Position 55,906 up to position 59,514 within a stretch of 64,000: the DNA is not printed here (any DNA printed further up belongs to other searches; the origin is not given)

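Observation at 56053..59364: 1103-aa T9SS cargo protein combining a lamin-tail domain, an OB-fold, an FN3-like domain and a duplicated HKD (PLD-superfamily) catalytic domain: candidate extracellular nuclease with unusual architecture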

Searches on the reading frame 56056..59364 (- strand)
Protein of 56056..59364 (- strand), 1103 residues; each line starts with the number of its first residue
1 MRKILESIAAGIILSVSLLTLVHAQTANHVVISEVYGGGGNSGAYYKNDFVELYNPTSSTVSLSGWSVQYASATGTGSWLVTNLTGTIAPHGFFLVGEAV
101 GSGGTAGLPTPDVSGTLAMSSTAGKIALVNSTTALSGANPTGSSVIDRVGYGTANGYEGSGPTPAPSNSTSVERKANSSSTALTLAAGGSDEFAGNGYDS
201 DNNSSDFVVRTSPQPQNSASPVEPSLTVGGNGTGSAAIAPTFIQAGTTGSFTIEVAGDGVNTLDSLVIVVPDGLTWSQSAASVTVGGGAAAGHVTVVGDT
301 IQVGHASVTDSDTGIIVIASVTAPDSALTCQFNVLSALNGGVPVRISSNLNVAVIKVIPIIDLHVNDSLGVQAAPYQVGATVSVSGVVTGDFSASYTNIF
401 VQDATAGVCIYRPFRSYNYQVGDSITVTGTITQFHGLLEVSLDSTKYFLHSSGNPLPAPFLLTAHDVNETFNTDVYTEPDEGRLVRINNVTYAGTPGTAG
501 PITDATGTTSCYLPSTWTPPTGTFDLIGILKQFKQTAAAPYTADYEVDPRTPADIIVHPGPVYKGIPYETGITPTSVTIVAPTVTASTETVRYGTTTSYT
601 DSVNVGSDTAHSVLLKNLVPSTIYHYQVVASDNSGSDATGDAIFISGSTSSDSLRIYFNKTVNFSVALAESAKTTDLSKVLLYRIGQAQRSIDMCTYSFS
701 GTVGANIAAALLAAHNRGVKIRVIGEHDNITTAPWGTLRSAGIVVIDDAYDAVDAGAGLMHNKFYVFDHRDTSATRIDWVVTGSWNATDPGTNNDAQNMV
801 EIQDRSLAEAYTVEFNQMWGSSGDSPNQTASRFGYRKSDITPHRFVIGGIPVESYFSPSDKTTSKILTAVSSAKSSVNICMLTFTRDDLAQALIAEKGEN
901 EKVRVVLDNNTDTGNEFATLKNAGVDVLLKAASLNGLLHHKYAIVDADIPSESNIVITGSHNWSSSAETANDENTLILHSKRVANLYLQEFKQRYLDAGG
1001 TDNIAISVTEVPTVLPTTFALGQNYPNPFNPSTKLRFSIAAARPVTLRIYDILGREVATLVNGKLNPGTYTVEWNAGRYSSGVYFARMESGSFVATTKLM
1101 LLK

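Call 5: search_protein_families(library=pfam, proteins=[window:56056-59364:-], max_evalue=1)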
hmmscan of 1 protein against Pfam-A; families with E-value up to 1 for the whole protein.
window:56056-59364:- (1103 aa): 9 families
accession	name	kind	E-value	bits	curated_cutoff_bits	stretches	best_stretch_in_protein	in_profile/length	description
PF13091.12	PLDc_2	-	3.3e-47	160.1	27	2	867-993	2-130/132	PLD-like domain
PF00932.25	LTD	-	2.1e-15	57.5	34.3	1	24-152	2-108/109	Lamin Tail Domain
PF18962.6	Por_Secre_tail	-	1.1e-07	32.5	27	1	1025-1100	2-74/75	Secretion system C-terminal sorting domain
PF18942.5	DUF5689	-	9.4e-06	26.1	28.6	1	372-495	16-150/217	Family of unknown function (DUF5689)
PF16656.11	Pur_ac_phosph_N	-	2.1e-05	25.5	30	1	587-633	38-83/93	Purple acid Phosphatase, N-terminal domain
PF13860.13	FlgD_ig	-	0.00074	19.9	27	1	1041-1076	21-56/79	FlgD Ig-like domain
PF00041.27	fn3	-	0.019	15.6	25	1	591-636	34-74/84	Fibronectin type III domain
PF13750.12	Big_3_3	-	0.16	12.1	27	1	247-296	44-97/157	Bacterial Ig-like domain (group 3)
PF00614.28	PLDc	-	0.26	11.8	21.9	0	935-964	2-25/28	Phospholipase D Active site motif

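Call 6: search_protein_families(library=ncbifam, proteins=[window:56056-59364:-], max_evalue=1)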
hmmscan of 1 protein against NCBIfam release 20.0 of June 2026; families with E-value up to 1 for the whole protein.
window:56056-59364:- (1103 aa): 11 families
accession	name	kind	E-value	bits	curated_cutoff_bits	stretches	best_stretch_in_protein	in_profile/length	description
NF010492.0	PRK13912.1-3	equivalog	5.7e-17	61.9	297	2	864-992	37-169/178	nuclease NucT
TIGR04183.1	Por_Secre_tail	domain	1.6e-10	40.8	23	1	1025-1100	2-70/72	T9SS type A sorting domain-containing protein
NF010491.0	PRK13912.1-2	equivalog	3.1e-10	40.1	225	1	865-976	40-155/180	nuclease NucT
NF038319.1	DISARM_DrmC_I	equivalog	8.8e-08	32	133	2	671-770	89-194/236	DISARM system phospholipase D-like protein DrmC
NF052323.1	T9SSA_dep_M6i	equivalog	3.1e-07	28.8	600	1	1024-1090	960-1026/1043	T9SS-dependent M6-like inactivated metalloprotease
NF010490.0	PRK13912.1-1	equivalog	6.5e-07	29.6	211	1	853-976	20-137/159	nuclease NucT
NF038113.1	T9SSA_dep_M36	equivalog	2.9e-06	25.7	885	1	1023-1101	794-868/869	T9SS-dependent M36 family metallopeptidase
NF010493.0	PRK13912.1-4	equivalog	3.2e-06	27.2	351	2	680-770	31-124/171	nuclease NucT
NF033681.1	ExeM_NucH_DNase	subfamily_domain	0.00053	19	300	1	384-488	1-109/546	ExeM/NucH family extracellular endonuclease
TIGR04265.1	bac_cardiolipin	equivalog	0.001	18.1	290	1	674-951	127-413/483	cardiolipin synthase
NF053547.1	violacein_VioD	equivalog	0.11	11.3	620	1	262-322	233-291/372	flavin-dependent violacein biosynthesis monooxygenase VioD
